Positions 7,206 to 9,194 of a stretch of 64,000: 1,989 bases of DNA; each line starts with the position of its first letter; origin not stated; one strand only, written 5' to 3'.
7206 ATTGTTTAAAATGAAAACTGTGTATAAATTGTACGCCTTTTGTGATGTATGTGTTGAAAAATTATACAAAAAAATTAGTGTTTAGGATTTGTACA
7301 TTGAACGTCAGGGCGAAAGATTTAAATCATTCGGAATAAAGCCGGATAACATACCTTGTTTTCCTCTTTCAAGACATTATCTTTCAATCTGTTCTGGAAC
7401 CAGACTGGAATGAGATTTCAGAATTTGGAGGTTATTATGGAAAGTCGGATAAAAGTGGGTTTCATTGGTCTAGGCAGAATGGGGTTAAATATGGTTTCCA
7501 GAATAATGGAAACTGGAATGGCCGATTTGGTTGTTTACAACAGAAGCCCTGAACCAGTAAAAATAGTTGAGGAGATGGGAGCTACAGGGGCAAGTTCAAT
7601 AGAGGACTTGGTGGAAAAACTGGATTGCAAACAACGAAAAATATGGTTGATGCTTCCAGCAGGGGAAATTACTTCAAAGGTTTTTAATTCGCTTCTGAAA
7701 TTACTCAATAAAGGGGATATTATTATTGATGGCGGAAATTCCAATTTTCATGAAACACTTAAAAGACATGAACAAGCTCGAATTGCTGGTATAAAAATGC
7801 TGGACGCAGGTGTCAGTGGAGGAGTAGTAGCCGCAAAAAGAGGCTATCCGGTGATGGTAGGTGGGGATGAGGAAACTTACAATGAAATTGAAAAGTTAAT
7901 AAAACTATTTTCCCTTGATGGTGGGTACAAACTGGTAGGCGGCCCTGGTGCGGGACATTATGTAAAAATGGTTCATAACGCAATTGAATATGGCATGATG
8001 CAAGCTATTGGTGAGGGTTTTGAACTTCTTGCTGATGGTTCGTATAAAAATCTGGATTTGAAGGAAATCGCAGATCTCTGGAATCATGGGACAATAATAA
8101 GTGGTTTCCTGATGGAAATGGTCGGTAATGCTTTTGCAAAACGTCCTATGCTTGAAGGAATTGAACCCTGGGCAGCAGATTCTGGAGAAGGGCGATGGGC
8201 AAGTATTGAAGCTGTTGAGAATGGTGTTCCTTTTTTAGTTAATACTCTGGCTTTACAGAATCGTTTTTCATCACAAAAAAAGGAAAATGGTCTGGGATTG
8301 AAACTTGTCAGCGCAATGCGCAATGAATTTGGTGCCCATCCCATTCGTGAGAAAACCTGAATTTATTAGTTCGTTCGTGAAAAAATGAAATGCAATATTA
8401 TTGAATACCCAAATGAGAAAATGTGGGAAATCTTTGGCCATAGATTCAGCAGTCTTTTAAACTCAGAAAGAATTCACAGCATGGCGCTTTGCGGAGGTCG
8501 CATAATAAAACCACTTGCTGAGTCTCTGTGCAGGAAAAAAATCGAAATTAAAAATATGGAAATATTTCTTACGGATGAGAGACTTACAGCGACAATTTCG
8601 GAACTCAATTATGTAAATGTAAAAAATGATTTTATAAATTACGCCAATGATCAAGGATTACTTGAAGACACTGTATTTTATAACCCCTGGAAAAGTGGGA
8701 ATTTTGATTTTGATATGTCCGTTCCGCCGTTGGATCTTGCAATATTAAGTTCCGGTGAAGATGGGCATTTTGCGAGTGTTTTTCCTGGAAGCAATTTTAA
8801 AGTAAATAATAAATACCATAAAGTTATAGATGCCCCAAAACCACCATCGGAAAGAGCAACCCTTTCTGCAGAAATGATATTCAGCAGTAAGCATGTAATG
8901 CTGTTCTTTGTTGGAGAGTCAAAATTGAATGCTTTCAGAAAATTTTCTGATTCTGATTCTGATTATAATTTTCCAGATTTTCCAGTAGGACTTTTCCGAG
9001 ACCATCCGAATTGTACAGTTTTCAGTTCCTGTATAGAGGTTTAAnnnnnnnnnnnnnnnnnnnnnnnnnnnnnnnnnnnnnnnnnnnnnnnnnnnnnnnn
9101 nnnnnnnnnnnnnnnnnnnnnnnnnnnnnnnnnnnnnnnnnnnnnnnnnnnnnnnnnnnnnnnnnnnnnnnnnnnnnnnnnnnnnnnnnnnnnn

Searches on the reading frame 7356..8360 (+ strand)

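Call 55: search_protein_families(library=pfam, proteins=[window:7356-8360:+], max_evalue=1)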
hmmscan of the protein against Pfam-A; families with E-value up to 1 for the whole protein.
window:7356-8360:+ (334 aa): 7 families
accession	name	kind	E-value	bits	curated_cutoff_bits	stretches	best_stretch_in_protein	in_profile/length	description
PF03446.21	NAD_binding_2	-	5.5e-40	137.4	21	1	33-184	1-151/161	NAD binding domain of 6-phosphogluconate dehydrogenase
PF00393.24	6PGD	-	5.4e-23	82.2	27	1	200-311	1-118/290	6-phosphogluconate dehydrogenase, C-terminal domain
PF02826.25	2-Hacid_dh_C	-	6.3e-06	26.1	25.1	1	31-126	36-126/178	D-isomer specific 2-hydroxyacid dehydrogenase, NAD binding domain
PF01488.26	Shikimate_DH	-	4.2e-05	24.1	24.3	1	31-89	12-73/138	Shikimate / quinate 5-dehydrogenase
PF03807.23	F420_oxidored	-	7.2e-05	23.7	21.6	1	33-125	1-90/94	NADP oxidoreductase coenzyme F420-dependent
PF14833.11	NAD_binding_11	-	0.013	16.2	30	1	198-263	1-63/122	NAD-binding of NADP-dependent 3-hydroxyisobutyrate dehydrogenase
PF16912.11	Glu_dehyd_C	-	0.022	14.7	34.9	1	37-124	37-128/211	Glucose dehydrogenase C-terminus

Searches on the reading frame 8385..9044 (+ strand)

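Call 55: search_protein_families(library=pfam, proteins=[window:8385-9044:+], max_evalue=1)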
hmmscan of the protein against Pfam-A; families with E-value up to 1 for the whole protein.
window:8385-9044:+ (219 aa): 2 families
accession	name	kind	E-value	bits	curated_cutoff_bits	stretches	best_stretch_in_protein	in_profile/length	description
PF01182.26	Glucosamine_iso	-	4e-27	96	27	1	20-204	17-216/225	Glucosamine-6-phosphate isomerases/6-phosphogluconolactonase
PF12629.12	Pox_polyA_pol_C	-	0.031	14.5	27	1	38-100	60-119/200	Poxvirus poly(A) polymerase C-terminal domain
